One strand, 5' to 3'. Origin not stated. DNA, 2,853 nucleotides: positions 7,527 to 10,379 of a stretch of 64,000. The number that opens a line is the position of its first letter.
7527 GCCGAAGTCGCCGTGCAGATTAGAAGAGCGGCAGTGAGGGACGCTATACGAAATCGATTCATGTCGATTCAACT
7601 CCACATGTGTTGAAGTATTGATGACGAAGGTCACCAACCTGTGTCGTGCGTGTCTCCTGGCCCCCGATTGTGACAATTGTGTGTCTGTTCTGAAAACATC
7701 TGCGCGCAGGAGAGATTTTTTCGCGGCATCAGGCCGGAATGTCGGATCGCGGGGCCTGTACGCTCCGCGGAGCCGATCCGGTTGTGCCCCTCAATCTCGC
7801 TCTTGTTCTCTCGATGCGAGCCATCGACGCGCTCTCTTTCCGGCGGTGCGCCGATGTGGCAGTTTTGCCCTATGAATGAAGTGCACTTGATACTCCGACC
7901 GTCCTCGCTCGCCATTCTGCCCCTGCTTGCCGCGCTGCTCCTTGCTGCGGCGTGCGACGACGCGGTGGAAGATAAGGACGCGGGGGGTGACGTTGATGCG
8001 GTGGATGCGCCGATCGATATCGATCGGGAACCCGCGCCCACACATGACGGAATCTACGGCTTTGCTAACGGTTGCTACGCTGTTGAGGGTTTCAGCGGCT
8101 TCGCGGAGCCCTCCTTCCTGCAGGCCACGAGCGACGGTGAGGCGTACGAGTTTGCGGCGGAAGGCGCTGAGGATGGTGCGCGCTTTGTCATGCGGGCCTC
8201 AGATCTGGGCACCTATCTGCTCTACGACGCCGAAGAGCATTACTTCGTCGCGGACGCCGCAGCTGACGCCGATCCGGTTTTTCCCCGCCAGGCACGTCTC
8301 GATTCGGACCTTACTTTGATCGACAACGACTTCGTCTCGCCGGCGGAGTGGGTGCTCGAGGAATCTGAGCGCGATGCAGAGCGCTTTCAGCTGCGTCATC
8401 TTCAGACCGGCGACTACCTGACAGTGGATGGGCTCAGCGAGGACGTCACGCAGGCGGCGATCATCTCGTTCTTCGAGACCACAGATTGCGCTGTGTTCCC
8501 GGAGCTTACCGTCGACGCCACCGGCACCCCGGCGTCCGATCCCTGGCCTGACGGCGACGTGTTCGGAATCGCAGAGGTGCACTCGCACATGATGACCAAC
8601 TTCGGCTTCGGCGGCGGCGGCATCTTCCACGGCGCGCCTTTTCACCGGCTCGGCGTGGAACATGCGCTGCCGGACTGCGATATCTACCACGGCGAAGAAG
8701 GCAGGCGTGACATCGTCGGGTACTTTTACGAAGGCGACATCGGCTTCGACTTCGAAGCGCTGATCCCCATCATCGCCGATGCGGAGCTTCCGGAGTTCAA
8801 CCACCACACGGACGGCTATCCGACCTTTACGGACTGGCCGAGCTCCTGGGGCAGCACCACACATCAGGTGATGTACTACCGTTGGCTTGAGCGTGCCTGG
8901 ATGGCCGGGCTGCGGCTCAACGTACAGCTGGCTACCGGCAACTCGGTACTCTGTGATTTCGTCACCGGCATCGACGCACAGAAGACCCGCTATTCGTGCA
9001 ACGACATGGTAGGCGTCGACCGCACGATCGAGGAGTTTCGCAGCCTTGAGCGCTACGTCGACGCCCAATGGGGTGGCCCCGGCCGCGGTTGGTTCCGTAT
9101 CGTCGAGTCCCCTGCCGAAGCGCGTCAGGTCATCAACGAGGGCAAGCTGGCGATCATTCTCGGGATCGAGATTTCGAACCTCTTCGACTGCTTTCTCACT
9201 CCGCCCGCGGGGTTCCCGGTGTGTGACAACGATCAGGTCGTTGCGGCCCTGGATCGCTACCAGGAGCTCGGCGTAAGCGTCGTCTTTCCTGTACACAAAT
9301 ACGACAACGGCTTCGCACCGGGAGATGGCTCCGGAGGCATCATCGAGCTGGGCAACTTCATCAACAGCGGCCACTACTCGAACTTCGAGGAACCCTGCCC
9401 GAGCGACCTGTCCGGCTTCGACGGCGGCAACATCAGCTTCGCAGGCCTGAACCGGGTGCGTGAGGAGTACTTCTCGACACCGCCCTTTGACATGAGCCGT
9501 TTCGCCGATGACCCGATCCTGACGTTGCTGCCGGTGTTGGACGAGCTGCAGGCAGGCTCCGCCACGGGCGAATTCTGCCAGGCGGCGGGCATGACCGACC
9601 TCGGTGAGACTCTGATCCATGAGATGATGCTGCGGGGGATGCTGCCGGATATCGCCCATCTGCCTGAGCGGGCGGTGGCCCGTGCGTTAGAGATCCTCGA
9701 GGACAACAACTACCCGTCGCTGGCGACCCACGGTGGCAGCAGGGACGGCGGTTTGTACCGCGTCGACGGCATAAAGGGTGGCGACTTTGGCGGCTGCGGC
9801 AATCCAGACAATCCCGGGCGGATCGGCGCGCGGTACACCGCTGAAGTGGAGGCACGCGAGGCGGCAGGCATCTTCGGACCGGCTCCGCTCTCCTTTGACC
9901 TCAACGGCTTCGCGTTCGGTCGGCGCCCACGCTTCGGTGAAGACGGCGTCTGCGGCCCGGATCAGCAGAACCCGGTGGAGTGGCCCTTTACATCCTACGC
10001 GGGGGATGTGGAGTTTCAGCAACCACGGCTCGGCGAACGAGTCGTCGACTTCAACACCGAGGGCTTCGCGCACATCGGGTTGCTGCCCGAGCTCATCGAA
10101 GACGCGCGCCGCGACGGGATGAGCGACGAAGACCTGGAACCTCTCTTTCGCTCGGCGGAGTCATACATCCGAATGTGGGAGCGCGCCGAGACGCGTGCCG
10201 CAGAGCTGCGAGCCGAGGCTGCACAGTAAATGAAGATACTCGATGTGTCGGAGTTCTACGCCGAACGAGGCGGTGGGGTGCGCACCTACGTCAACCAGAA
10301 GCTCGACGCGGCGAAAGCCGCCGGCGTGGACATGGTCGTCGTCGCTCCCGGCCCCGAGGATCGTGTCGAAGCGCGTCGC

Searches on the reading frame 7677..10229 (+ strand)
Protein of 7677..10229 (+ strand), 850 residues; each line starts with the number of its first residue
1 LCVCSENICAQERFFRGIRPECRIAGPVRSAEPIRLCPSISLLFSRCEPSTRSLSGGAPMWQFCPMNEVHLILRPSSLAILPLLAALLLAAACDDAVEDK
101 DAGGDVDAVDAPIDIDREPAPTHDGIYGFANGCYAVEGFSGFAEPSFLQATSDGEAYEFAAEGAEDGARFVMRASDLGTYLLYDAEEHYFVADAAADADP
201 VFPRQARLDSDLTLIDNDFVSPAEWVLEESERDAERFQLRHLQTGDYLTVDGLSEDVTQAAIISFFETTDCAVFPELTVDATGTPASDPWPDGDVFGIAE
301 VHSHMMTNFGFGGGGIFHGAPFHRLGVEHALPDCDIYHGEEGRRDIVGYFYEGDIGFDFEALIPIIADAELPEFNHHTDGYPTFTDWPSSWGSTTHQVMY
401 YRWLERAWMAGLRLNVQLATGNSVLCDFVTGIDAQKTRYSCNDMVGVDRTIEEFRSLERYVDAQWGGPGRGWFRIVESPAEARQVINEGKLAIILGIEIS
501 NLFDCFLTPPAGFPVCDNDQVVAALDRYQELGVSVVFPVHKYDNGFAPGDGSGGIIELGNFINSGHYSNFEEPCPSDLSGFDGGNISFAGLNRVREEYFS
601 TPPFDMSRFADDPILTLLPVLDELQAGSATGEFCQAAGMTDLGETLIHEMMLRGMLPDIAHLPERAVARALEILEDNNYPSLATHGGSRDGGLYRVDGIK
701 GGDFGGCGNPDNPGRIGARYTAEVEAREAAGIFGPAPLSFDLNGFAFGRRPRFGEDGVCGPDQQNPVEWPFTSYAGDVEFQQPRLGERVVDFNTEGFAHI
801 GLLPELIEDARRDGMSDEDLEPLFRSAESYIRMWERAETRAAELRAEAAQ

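Call 69: search_protein_families(library=pfam, proteins=[window:7677-10229:+], max_evalue=0.00001)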
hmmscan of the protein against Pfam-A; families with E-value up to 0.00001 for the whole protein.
window:7677-10229:+ (850 aa): 1 family
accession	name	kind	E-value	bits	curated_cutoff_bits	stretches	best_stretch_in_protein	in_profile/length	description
PF01244.27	Peptidase_M19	-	9.8e-10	38.5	26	0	623-687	143-204/319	Membrane dipeptidase (Peptidase family M19)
